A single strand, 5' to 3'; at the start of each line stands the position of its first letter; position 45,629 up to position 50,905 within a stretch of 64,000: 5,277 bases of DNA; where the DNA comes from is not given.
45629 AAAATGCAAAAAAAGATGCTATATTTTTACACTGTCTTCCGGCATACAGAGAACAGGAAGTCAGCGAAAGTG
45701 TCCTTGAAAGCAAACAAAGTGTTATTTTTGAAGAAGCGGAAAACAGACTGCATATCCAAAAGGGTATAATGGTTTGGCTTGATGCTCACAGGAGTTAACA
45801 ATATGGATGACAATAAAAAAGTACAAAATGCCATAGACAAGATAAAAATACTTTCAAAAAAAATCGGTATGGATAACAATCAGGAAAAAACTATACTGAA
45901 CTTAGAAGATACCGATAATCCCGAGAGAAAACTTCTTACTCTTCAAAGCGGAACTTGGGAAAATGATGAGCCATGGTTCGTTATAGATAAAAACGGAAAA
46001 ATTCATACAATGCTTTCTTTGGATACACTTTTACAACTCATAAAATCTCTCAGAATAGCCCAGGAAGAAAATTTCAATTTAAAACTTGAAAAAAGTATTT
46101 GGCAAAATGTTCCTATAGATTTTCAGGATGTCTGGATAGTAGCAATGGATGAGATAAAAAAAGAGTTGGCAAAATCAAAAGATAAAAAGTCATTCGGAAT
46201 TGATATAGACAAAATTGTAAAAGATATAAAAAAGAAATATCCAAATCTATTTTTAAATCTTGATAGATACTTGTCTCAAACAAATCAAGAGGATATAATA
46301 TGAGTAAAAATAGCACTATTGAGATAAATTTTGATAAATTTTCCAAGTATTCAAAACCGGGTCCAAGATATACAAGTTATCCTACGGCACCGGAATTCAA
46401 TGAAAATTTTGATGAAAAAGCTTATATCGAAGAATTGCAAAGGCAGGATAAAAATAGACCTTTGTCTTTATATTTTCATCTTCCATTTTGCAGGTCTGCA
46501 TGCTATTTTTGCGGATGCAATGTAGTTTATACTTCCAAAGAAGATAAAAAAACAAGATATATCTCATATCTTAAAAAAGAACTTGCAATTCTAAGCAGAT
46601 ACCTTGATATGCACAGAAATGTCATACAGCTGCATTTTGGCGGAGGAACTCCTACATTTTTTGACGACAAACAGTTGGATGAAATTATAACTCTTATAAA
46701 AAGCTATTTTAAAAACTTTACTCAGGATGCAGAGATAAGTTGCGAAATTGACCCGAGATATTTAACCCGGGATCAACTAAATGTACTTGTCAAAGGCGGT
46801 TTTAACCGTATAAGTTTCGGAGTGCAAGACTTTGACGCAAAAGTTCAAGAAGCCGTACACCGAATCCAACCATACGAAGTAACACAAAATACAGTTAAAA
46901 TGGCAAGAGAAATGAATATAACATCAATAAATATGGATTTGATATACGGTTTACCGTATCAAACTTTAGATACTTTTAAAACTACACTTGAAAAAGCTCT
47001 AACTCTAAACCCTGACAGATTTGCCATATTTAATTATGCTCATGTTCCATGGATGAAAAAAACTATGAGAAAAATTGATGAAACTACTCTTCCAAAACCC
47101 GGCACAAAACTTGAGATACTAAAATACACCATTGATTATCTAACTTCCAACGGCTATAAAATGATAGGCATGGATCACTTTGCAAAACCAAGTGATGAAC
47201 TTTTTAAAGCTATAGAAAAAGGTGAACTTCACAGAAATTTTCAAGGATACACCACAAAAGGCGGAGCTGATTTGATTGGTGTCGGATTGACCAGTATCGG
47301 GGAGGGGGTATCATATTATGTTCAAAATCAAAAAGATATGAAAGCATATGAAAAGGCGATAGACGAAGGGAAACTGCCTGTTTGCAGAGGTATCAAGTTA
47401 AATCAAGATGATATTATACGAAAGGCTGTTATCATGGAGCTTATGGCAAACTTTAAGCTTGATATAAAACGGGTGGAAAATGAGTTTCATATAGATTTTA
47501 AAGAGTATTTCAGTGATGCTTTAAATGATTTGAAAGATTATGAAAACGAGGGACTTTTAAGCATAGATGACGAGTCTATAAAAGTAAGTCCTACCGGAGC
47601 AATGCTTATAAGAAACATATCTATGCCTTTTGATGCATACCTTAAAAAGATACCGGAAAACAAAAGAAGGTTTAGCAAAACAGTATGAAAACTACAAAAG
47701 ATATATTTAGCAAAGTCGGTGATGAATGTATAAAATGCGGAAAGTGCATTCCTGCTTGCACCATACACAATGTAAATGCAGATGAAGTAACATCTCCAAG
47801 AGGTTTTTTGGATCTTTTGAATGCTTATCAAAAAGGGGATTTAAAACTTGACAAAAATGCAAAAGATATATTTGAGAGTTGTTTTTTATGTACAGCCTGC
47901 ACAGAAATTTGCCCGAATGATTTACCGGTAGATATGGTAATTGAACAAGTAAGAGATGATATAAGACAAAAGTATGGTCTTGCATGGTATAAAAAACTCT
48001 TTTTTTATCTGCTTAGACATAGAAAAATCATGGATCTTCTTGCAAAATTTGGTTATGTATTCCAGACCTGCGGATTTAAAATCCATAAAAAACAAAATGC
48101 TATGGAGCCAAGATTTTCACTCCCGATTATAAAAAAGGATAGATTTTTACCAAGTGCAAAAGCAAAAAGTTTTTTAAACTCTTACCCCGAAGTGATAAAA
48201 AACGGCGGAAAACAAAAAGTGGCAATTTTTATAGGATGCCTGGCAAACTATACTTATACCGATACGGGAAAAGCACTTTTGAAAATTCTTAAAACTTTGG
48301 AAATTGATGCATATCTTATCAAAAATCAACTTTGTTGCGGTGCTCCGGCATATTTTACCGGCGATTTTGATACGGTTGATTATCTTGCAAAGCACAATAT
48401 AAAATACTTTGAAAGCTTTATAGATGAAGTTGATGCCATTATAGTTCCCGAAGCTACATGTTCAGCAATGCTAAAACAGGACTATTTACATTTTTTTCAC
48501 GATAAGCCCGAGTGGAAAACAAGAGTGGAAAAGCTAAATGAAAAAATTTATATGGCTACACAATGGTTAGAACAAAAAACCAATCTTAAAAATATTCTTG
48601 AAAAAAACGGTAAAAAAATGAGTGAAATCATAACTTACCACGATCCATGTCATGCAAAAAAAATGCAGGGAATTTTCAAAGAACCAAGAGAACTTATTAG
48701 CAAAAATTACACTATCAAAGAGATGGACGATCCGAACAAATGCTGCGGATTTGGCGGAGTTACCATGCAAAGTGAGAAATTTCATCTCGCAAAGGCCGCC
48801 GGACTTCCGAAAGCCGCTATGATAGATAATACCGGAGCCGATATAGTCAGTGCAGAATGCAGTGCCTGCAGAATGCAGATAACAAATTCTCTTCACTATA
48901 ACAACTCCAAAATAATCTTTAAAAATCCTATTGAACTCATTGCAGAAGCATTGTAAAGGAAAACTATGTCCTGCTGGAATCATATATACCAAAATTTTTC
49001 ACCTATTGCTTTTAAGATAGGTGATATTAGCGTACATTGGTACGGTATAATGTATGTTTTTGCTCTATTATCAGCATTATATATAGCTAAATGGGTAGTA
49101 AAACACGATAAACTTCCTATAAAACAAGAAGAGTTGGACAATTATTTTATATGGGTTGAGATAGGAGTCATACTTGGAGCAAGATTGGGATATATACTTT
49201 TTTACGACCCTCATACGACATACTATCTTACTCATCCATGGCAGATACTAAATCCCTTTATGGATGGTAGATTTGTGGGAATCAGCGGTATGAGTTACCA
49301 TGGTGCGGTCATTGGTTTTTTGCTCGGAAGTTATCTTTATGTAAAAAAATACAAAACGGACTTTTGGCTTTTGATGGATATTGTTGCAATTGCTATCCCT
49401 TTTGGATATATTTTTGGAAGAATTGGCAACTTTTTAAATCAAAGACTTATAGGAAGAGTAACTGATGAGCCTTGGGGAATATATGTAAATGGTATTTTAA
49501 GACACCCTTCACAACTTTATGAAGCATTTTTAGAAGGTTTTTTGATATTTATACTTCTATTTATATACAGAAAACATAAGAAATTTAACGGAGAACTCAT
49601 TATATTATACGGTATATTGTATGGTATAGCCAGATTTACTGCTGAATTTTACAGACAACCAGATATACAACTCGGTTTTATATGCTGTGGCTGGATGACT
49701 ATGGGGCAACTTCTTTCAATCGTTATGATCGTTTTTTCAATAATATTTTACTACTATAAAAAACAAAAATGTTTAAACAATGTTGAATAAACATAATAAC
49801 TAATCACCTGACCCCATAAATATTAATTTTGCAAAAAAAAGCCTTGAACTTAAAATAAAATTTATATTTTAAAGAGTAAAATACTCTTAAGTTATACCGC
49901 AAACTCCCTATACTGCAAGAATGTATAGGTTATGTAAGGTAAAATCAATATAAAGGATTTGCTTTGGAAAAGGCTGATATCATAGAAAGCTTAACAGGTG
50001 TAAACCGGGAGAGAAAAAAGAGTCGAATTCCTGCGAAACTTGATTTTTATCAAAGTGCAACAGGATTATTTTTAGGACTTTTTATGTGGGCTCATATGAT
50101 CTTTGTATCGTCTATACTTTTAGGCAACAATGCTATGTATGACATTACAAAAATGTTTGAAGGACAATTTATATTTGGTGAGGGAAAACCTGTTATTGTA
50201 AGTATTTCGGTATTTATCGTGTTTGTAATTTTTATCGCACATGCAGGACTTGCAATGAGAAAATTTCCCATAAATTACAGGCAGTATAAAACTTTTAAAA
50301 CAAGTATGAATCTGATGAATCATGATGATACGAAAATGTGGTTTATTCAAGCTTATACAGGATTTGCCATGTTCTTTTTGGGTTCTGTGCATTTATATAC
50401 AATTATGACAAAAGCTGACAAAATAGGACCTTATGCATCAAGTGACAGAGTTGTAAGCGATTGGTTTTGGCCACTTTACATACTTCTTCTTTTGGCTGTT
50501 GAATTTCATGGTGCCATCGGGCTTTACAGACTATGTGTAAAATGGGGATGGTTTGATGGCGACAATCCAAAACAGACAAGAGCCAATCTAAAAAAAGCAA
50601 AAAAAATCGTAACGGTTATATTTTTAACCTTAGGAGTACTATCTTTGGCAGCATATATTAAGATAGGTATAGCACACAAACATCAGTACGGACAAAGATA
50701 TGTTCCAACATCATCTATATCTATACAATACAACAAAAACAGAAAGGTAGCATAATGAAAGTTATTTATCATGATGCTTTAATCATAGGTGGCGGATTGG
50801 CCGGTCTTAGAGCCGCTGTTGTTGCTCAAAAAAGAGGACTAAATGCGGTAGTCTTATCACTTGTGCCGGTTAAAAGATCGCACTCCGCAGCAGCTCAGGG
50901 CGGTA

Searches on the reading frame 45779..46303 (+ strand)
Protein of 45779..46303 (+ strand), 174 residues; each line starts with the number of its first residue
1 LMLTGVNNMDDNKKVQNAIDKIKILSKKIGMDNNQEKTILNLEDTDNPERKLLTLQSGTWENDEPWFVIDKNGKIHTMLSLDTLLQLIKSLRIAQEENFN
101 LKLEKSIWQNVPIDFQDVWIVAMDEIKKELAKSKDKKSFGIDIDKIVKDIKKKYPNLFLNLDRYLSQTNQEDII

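Call 26: search_protein_families(library=pfam, proteins=[window:45779-46303:+], max_evalue=0.0001)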
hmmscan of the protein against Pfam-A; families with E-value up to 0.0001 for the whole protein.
window:45779-46303:+ (174 aa): 1 family
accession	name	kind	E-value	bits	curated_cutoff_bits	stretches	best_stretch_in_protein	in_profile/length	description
PF10788.14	DUF2603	-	1.3e-48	164.9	25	1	25-162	3-137/137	Protein of unknown function (DUF2603)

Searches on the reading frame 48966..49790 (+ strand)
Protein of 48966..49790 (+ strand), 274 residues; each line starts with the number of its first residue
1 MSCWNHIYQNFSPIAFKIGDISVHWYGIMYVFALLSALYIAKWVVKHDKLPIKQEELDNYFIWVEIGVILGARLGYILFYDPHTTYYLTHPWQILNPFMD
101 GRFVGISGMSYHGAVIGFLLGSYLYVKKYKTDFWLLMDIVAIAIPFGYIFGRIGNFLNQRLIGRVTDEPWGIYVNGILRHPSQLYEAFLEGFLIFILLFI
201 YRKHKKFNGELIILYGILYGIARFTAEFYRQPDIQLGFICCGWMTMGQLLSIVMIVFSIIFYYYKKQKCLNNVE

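Call 26: search_protein_families(library=pfam, proteins=[window:48966-49790:+], max_evalue=0.0001)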
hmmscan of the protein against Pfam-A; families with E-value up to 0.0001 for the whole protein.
window:48966-49790:+ (274 aa): 1 family
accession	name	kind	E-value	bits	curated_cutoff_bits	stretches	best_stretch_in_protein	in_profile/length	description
PF01790.23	LGT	-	5.4e-70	235.9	24.9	1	13-264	1-240/240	Prolipoprotein diacylglyceryl transferase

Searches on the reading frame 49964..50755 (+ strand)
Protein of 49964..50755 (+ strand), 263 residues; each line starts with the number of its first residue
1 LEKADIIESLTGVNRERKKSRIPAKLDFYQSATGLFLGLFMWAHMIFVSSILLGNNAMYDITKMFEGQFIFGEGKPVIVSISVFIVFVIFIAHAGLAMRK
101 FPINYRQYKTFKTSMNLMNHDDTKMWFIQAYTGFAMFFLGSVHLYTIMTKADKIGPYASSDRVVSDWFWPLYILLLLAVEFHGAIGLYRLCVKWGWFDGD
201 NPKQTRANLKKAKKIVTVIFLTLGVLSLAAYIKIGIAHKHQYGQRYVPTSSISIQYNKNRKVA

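Call 26: search_protein_families(library=pfam, proteins=[window:49964-50755:+], max_evalue=0.0001)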
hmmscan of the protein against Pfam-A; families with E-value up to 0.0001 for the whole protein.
window:49964-50755:+ (263 aa): 1 family
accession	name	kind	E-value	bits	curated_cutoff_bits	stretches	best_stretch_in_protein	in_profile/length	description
PF01127.27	Sdh_cyt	-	5.1e-16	59.3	25.8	1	109-220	5-121/122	Succinate dehydrogenase/Fumarate reductase transmembrane subunit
